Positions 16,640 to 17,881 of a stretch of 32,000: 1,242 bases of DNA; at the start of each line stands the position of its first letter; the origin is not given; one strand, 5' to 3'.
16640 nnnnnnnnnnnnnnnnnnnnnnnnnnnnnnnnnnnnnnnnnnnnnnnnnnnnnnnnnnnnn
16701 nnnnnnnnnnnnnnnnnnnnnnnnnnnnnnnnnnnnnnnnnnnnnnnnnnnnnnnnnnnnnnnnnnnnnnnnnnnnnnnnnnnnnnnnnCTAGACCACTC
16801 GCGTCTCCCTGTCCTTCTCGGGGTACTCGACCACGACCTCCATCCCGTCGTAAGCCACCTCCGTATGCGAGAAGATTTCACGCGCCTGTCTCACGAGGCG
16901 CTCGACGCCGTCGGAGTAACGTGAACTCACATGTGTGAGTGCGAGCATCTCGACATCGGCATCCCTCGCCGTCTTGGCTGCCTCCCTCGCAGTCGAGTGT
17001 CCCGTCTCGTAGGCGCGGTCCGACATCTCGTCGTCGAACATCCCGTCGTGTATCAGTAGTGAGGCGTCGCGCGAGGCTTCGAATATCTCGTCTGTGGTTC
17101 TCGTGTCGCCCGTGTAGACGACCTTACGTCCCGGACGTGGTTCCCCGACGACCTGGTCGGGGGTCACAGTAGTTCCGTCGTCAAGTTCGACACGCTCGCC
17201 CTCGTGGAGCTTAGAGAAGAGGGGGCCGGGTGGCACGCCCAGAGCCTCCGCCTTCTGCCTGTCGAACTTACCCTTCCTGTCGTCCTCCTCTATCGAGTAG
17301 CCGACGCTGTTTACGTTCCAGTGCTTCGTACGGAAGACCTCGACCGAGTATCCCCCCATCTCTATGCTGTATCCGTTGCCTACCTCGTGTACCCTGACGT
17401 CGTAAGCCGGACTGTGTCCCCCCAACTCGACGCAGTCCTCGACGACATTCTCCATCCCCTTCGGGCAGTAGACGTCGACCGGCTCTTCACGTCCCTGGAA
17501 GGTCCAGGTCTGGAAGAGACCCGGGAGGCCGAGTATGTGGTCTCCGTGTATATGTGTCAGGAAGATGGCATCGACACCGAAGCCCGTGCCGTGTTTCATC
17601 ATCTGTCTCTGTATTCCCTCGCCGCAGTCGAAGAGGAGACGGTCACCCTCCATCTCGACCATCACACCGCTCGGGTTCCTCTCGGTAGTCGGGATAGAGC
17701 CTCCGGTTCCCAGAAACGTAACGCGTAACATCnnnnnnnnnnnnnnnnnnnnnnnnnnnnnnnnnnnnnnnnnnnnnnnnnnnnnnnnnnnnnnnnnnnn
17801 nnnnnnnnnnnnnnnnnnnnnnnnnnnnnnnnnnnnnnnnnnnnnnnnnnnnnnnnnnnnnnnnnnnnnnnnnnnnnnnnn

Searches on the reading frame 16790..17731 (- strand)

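Call 58: search_protein_families(library=pfam, proteins=[window:16790-17731:-], max_evalue=0.0001)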
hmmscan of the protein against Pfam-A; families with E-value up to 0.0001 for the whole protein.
window:16790-17731:- (313 aa): 4 families
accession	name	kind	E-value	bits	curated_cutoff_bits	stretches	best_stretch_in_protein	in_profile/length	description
PF12706.13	Lactamase_B_2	-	3.3e-26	92.6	27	2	31-152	2-135/200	Beta-lactamase superfamily domain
PF00753.33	Lactamase_B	-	6.9e-17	62.5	22.7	1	21-85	7-76/196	Metallo-beta-lactamase superfamily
PF13691.12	Lactamase_B_4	-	1.4e-06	28.3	27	1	14-68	6-63/63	tRNase Z endonuclease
PF23023.1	Anti-Pycsar_Apyc1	-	6.5e-06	26.2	50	1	2-70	3-71/250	Anti-Pycsar protein Apyc1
